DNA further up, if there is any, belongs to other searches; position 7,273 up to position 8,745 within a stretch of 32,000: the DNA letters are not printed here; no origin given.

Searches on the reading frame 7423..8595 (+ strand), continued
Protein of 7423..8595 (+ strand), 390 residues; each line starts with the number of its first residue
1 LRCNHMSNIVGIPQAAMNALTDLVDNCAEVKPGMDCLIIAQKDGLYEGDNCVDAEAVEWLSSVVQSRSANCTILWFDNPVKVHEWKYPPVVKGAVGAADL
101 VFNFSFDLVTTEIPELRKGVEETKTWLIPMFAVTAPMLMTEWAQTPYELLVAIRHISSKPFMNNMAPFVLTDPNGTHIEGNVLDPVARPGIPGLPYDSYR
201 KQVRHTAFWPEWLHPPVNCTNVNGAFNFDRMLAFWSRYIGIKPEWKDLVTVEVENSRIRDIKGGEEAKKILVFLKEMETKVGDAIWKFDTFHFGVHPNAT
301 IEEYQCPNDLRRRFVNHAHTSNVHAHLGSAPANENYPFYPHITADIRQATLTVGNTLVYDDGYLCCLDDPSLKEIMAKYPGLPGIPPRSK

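Call 82: search_protein_families(library=pfam, proteins=[L121:2242-3450:+, L100:393-1451:+, L116:13400-15922:+, L119:7446-7976:+, L108:3226-4386:+, L141:406-1242:+, L133:2515-3222:-, L169:2-1441:+, L129:4675-6723:+], max_evalue=0.0001)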
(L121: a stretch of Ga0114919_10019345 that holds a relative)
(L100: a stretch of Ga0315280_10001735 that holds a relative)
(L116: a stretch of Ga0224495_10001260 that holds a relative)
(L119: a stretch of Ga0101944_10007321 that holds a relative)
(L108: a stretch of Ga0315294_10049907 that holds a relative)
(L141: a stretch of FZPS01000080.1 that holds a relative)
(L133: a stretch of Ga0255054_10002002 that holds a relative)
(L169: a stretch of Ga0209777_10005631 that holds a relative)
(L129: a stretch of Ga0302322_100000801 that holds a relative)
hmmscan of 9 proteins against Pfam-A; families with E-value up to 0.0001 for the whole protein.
L121:2242-3450:+ (403 aa): 1 family
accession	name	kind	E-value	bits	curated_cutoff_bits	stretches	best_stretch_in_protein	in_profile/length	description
PF10282.15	Lactonase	-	3.5e-66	224.2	21.7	1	24-400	8-344/344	Lactonase, 7-bladed beta-propeller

L100:393-1451:+ (353 aa): 1 family
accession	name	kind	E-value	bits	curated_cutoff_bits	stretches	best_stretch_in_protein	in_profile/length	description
PF04909.20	Amidohydro_2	-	8.4e-27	95.1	26.4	1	103-346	62-288/289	Amidohydrolase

L116:13400-15922:+ (841 aa): 3 families
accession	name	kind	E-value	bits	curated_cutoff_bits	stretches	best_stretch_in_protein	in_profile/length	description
PF00384.28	Molybdopterin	-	6.6e-29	101.5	24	1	74-572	1-352/353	Molybdopterin oxidoreductase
PF21423.2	AhtL-like_1st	-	1.1e-21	76.6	27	1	14-67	1-54/55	Pyrogallol hydroxytransferase large subunit-like, domain 1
PF01568.27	Molydop_binding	-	2.8e-15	56.8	26.8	1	703-824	1-101/110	Molydopterin dinucleotide binding domain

L119:7446-7976:+ (177 aa): 3 families
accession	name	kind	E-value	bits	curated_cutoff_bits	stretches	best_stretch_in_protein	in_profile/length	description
PF13412.12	HTH_24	-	1.7e-07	31.1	21.9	1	49-91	6-47/48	Winged helix-turn-helix DNA-binding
PF01047.28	MarR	-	2.1e-06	27.9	24.6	1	49-95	6-51/59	MarR family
PF12802.13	MarR_2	-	9.3e-06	26.2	27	1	43-95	2-54/61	MarR family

L108:3226-4386:+ (387 aa): 1 family
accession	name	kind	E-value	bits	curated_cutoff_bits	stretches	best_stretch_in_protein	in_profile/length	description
PF03480.18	DctP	-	4.6e-37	128.3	23.4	1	77-360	3-284/286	Bacterial extracellular solute-binding protein, family 7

L141:406-1242:+ (279 aa): 9 families
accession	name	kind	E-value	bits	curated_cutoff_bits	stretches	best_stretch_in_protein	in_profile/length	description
PF13247.11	Fer4_11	-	1.7e-28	99.1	26.2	1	65-161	2-99/100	4Fe-4S dicluster domain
PF13620.12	CarboxypepD_reg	-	1e-13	51.9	32.3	1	196-267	2-72/82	Carboxypeptidase regulatory-like domain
PF12838.12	Fer4_7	-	1.1e-11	45.5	27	1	73-118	2-51/52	4Fe-4S dicluster domain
PF12837.12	Fer4_6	-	4.5e-10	39.4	25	0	97-118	1-22/24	4Fe-4S binding domain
PF13237.11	Fer4_10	-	2.6e-08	34.1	25.5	1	98-153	2-53/53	4Fe-4S dicluster domain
PF12797.12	Fer4_2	-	7.3e-08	32.3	24.5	0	97-117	2-22/22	4Fe-4S binding domain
PF13187.11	Fer4_9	-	1.5e-07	31.8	27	0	73-119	2-51/52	4Fe-4S dicluster domain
PF00037.32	Fer4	-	1.2e-06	28.5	21.1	0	98-120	1-23/24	4Fe-4S binding domain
PF13715.12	CarbopepD_reg_2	-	1.2e-05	25.7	32.2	1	196-256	1-57/88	CarboxypepD_reg-like domain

L133:2515-3222:- (236 aa): 0 families

L169:2-1441:+ (480 aa): 1 family
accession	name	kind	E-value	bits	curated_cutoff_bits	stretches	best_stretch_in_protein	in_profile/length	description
PF02538.19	Hydantoinase_B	-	1.2e-91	308.2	26.8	1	1-431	96-519/519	Hydantoinase B/oxoprolinase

L129:4675-6723:+ (683 aa): 4 families
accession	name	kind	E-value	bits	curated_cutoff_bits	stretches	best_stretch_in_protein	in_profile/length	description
PF13607.11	Succ_CoA_lig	-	1.4e-47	161.4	27.4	1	381-518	1-138/138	Succinyl-CoA ligase like flavodoxin domain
PF13380.12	CoA_binding_2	-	4.3e-24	85.6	22.8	1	237-360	2-114/116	CoA binding domain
PF02629.25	CoA_binding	-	1.9e-13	51.4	22.3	1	236-325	4-97/97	CoA binding domain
PF19045.5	Ligase_CoA_2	-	1.6e-06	28.7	23.7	1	529-661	1-139/162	Ligase-CoA domain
